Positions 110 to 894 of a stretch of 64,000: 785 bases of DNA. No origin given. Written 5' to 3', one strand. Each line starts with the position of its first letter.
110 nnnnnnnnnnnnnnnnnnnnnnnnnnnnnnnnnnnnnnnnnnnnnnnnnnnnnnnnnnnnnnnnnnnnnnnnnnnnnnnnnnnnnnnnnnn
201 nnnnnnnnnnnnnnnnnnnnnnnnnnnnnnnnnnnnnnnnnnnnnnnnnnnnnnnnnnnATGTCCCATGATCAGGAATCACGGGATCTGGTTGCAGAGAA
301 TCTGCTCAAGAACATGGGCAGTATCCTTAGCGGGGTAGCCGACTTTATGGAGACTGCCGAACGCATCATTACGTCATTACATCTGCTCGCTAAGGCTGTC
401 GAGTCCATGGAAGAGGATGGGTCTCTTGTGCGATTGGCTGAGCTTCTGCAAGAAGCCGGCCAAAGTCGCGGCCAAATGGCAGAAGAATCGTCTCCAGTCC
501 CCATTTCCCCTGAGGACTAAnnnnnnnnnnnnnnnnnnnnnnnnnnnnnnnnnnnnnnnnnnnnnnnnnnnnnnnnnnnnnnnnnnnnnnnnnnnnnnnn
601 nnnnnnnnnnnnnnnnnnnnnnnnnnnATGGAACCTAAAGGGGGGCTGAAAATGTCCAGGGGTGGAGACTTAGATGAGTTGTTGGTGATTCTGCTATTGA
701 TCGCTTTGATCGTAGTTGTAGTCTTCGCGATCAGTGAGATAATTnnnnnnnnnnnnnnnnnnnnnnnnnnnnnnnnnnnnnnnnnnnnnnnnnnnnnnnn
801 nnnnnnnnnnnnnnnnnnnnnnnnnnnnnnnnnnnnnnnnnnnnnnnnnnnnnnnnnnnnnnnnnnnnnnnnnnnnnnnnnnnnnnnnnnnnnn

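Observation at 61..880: Two unannotated tail-anchored mini-proteins bracketing an 86-aa helical protein, closed by an intrinsic terminator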

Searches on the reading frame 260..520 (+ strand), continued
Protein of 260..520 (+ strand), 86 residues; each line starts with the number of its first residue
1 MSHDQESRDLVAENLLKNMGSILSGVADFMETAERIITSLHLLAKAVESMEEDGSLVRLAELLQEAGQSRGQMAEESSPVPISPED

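Call 55: find_homologous_proteins(query=A6, max_evalue=0.01)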
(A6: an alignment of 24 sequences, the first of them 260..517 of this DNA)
Query A6 (24 sequences) (86 aa, profile of the alignment): 20 proteins with E <= 0.01 among 7345 candidates.
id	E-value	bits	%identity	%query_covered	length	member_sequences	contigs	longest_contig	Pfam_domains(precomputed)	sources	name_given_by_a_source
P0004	6.8e-30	121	59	88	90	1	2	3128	-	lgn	-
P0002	1.5e-29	119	65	80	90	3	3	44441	-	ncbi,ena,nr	ncbi:MAG: hypothetical protein GX977_10845 [Firmicutes bacterium]|nr:hypothetical protein [Bacillota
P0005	8.4e-28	114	60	81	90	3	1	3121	-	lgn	-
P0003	2.7e-27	112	66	81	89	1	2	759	-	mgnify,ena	mgnify:CR=1 FL=1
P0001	6.8e-24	101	100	100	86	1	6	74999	-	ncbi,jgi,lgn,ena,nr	ncbi:MAG: hypothetical protein GX998_08450 [Firmicutes bacterium]|nr:hypothetical protein [Bacillota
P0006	7.3e-23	98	35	70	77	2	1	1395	-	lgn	-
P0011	1.2e-22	97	34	71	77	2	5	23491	-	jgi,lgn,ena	jgi:hypothetical protein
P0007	3.0e-22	96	29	78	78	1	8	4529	-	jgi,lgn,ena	-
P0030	4.4e-21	92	37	50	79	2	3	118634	-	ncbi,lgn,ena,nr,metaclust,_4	ncbi:MAG: hypothetical protein GX063_06645 [Firmicutes bacterium]|nr:hypothetical protein [Bacillota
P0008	3.5e-20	89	30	62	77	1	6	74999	-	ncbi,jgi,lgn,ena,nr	ncbi:MAG: hypothetical protein GX998_08445 [Firmicutes bacterium]|nr:hypothetical protein [Bacillota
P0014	5.3e-20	89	43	33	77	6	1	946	-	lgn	-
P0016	1.0e-19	88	36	65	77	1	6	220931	-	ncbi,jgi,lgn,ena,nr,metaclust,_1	ncbi:MAG TPA: hypothetical protein GXX47_02025 [Firmicutes bacterium]|nr:hypothetical protein [Bacil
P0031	1.1e-19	88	51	52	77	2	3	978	-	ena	-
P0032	5.0e-19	86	35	40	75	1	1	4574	-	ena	-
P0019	6.4e-19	85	29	64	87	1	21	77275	-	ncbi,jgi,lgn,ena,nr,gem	ncbi:MAG: hypothetical protein GX322_05325 [Firmicutes bacterium]|nr:hypothetical protein [Bacillota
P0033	7.5e-19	85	42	36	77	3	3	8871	-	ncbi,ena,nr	ncbi:MAG: hypothetical protein GX855_03960 [Firmicutes bacterium]|nr:hypothetical protein [Bacillota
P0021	2.9e-16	77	43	24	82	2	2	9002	-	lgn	-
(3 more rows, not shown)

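Call 56: find_encoding_contigs(protein=P0016, flank=5000, max_places=1)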
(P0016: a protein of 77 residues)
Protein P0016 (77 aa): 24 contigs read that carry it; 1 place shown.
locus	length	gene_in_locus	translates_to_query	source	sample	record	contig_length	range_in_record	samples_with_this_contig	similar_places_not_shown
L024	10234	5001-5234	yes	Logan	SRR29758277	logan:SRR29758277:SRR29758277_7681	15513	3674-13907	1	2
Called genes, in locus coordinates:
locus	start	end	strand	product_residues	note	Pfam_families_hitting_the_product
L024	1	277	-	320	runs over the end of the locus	PF00528:BPD_transp_1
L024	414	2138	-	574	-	PF00496:SBP_bac_5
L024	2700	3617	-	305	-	PF00248:Aldo_ket_red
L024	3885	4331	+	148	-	PF00072:Response_reg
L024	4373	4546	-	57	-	-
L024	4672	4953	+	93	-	-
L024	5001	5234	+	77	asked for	-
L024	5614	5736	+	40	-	-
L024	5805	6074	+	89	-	-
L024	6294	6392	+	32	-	-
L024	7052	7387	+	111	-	PF03899:ATP-synt_I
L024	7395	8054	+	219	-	PF00119:ATP-synt_A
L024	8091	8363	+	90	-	PF00137:ATP-synt_C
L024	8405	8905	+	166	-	PF00430:ATP-synt_B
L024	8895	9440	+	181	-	PF00213:OSCP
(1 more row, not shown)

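Call 57: find_encoding_contigs(protein=P0019, flank=5000, max_places=1)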
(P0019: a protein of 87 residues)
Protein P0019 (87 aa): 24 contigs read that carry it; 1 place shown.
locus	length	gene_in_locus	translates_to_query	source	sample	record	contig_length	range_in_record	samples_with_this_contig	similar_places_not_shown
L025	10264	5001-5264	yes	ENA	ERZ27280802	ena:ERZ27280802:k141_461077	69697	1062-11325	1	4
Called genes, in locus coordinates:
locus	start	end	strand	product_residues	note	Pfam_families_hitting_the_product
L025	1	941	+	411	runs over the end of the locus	PF03773:ArsP_1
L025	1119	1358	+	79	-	PF13192:Thioredoxin_3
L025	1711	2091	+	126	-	PF00072:Response_reg (weak)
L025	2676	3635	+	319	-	PF00480:ROK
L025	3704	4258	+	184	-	PF13580:SIS_2, PF01380:SIS (weak)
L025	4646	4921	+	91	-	-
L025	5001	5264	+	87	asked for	-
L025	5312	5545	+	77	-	-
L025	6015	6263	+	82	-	PF09527:ATPase_gene1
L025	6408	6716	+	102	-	PF03899:ATP-synt_I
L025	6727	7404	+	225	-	PF00119:ATP-synt_A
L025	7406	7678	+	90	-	PF00137:ATP-synt_C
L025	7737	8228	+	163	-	PF00430:ATP-synt_B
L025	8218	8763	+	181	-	PF00213:OSCP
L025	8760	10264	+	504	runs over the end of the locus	PF02874:ATP-synt_ab_N, PF00006:ATP-synt_ab, PF00306:ATP-synt_ab_C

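Call 58: find_encoding_contigs(protein=P0030, flank=5000, max_places=1)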
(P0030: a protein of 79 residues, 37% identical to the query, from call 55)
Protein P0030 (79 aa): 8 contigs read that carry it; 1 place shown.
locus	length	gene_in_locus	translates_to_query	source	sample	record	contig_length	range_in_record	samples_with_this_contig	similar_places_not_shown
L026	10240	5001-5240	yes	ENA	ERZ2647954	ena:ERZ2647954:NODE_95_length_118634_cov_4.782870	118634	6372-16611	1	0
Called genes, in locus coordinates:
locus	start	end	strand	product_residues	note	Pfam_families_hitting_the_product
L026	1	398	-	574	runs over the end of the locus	PF00496:SBP_bac_5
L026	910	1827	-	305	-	PF00248:Aldo_ket_red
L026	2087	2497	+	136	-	PF00072:Response_reg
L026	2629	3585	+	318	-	PF00348:polyprenyl_synt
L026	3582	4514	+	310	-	-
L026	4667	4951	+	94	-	-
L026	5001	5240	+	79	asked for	-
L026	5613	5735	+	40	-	-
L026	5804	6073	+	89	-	-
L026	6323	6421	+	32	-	-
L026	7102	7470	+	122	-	PF03899:ATP-synt_I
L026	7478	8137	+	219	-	PF00119:ATP-synt_A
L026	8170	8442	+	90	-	PF00137:ATP-synt_C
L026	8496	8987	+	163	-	PF00430:ATP-synt_B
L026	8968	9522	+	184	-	PF00213:OSCP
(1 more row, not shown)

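Call 66: find_encoding_contigs(protein=P0021, flank=4000, max_places=1)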
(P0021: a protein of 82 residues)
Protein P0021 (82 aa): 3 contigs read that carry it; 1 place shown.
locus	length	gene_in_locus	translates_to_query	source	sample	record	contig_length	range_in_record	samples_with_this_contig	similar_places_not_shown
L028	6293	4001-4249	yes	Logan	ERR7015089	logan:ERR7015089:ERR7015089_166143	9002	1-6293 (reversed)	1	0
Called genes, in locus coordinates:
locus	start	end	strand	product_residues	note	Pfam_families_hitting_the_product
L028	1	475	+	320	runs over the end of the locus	PF00480:ROK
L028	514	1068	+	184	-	PF13580:SIS_2, PF01380:SIS (faint)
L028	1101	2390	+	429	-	PF13489:Methyltransf_23 (faint), PF05175:MTS, PF03602:Cons_hypoth95 (weak), PF06325:PrmA (weak), PF13649:Methyltransf_25 (weak), PF13847:Methyltransf_31 (weak)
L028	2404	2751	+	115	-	PF03788:LrgA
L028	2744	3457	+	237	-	PF04172:LrgB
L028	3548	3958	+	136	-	-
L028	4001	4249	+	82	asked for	-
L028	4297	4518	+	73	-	-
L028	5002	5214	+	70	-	-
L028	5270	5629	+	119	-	PF03899:ATP-synt_I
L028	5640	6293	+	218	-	?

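Call 67: find_encoding_contigs(protein=P0033, flank=4000, max_places=1)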
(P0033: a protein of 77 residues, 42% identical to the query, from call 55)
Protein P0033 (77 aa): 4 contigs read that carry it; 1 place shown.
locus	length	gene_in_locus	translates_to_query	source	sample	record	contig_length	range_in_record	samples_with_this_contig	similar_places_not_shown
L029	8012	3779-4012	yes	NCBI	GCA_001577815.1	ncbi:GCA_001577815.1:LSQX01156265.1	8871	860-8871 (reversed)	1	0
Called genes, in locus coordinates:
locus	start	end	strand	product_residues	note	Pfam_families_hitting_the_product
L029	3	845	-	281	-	?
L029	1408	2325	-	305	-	PF00248:Aldo_ket_red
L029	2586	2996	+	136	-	PF00072:Response_reg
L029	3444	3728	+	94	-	-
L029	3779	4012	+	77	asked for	-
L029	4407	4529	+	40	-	-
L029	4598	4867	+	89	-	-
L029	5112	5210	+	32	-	-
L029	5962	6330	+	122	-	PF03899:ATP-synt_I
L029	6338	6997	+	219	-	PF00119:ATP-synt_A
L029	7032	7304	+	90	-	PF00137:ATP-synt_C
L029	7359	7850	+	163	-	PF00430:ATP-synt_B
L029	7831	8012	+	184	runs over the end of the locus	PF00213:OSCP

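Call 75: search_protein_families(library=phrogs, proteins=[window:260-517:+, L001:7773-8054:+, L001:8107-8337:+, L001:8360-8437:+], max_evalue=0.1)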
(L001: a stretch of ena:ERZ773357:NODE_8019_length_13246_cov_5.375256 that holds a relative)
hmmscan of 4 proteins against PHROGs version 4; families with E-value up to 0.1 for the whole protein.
window:260-517:+ (86 aa): 0 families

L001:7773-8054:+ (94 aa): 0 families

L001:8107-8337:+ (77 aa): 0 families

L001:8360-8437:+ (26 aa): 0 families

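Call 76: search_protein_families(library=padloc, proteins=[window:260-517:+, L001:7773-8054:+, L001:8107-8337:+, L001:8360-8437:+], max_evalue=0.1)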
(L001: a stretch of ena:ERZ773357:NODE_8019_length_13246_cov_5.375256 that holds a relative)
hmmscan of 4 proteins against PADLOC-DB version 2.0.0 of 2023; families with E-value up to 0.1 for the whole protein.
window:260-517:+ (86 aa): 0 families

L001:7773-8054:+ (94 aa): 0 families

L001:8107-8337:+ (77 aa): 0 families

L001:8360-8437:+ (26 aa): 0 families

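Call 77: search_solved_structures(query=A5, max_evalue=1)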
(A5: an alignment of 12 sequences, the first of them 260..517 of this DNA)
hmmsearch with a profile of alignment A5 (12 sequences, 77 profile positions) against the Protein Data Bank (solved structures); distinct sequences matched with E-value up to 1: 1.
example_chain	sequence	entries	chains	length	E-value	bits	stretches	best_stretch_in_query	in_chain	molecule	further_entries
4lyy_A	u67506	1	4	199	0.42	13.9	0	10-55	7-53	Hypoxanthine phosphoribosyltransferase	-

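Call 110: search_dna_similar(query=window:260-517:+, collection=phages, mode=protein, max_evalue=0.01, max_rows=5)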
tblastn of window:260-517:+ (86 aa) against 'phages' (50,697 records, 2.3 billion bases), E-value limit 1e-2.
No match.

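Call 111: search_dna_similar(query=window:260-517:+, collection=plasmids, mode=protein, max_evalue=0.01, max_rows=5)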
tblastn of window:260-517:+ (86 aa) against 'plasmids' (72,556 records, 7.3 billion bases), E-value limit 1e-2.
No match.

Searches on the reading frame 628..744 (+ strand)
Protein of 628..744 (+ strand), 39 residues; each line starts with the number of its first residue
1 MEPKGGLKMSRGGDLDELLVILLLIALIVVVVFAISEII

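Call 6: search_protein_families(library=pfam, proteins=[window:628-744:+], max_evalue=1)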
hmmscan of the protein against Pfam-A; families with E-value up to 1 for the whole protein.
window:628-744:+ (39 aa): 0 families

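Call 19: search_protein_families(library=ncbifam, proteins=[window:628-744:+], max_evalue=10)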
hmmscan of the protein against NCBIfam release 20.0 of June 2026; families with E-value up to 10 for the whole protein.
window:628-744:+ (39 aa): 1 family
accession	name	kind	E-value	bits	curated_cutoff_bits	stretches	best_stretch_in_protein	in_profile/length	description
NF045534.1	small_EYxxD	equivalog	0.045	13.5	29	1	16-35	7-26/37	EYxxD motif small membrane protein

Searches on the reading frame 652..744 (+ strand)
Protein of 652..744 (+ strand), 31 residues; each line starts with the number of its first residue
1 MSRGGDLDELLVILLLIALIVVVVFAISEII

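Call 54: find_related_loci(query=A8, collection=metagenome_contigs, flank=3000)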
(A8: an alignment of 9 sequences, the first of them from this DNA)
Query A8 (31 aa) in metagenome_contigs; peptide patterns used: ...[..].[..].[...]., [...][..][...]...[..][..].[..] (x = any residue, [..] = any of these).
600 stretches matched a pattern, but none encodes a relative of the query by tblastn (E <= 1e-3).

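Call 75: search_protein_families(library=phrogs, proteins=[window:652-744:+], max_evalue=0.1)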
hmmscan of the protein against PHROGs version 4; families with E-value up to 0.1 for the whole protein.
window:652-744:+ (31 aa): 0 families

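Call 76: search_protein_families(library=padloc, proteins=[window:652-744:+], max_evalue=0.1)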
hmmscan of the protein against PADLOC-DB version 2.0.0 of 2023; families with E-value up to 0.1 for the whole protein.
window:652-744:+ (31 aa): 0 families
